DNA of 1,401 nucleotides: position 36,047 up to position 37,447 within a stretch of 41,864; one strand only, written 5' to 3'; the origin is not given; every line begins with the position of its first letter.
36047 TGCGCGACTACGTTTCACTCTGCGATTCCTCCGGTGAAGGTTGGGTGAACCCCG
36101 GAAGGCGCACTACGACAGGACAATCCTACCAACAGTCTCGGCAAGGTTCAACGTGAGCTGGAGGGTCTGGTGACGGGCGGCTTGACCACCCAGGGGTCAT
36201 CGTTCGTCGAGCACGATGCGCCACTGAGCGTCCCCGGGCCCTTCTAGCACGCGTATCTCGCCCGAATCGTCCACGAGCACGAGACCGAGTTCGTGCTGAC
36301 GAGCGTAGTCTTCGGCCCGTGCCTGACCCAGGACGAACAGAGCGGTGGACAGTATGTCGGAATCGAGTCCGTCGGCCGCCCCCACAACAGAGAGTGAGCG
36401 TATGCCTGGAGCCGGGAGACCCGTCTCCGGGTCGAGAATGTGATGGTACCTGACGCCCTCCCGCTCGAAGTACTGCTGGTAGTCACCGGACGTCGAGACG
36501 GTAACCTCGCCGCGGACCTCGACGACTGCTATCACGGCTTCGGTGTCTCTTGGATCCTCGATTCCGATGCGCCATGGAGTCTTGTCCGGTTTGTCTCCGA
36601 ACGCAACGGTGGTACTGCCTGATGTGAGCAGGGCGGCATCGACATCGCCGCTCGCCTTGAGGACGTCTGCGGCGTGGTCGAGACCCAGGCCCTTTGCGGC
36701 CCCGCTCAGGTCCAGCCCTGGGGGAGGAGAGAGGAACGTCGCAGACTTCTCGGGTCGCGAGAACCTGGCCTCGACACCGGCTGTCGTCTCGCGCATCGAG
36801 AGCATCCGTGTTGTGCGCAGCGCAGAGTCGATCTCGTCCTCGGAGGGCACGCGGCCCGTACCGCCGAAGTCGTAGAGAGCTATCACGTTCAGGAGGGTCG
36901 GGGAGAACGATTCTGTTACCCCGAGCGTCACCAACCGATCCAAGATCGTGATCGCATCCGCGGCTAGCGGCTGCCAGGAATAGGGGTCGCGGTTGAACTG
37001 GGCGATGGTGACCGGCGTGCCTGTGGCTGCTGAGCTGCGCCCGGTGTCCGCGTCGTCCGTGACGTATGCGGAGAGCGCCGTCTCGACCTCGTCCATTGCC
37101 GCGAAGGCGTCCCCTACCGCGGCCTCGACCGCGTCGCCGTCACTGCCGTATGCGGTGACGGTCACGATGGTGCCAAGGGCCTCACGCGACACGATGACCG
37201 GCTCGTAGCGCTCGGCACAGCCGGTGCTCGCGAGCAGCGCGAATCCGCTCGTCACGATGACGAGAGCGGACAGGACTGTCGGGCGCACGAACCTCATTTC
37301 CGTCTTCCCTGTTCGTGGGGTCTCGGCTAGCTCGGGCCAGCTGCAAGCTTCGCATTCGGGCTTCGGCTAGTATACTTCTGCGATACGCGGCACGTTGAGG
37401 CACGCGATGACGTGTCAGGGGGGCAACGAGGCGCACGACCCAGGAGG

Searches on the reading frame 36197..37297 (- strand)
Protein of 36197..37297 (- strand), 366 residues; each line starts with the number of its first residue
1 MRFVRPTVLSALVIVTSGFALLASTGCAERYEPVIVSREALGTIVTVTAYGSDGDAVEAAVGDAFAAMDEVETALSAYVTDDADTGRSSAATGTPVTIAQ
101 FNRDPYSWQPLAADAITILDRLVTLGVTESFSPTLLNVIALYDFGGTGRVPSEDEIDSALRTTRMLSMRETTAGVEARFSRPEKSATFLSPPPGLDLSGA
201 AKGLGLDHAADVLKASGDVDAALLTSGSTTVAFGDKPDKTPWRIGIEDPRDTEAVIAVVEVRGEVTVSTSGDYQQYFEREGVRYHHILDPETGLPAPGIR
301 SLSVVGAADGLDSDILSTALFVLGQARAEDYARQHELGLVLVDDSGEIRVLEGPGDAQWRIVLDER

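Call 58: search_protein_families(library=pfam, proteins=[window:36197-37297:-], max_evalue=0.00001)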
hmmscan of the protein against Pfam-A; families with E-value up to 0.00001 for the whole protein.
window:36197-37297:- (366 aa): 1 family
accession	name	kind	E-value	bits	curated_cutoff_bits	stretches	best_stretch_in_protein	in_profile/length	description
PF02424.20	ApbE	-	2.8e-55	188.2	25.6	1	41-336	1-259/266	ApbE family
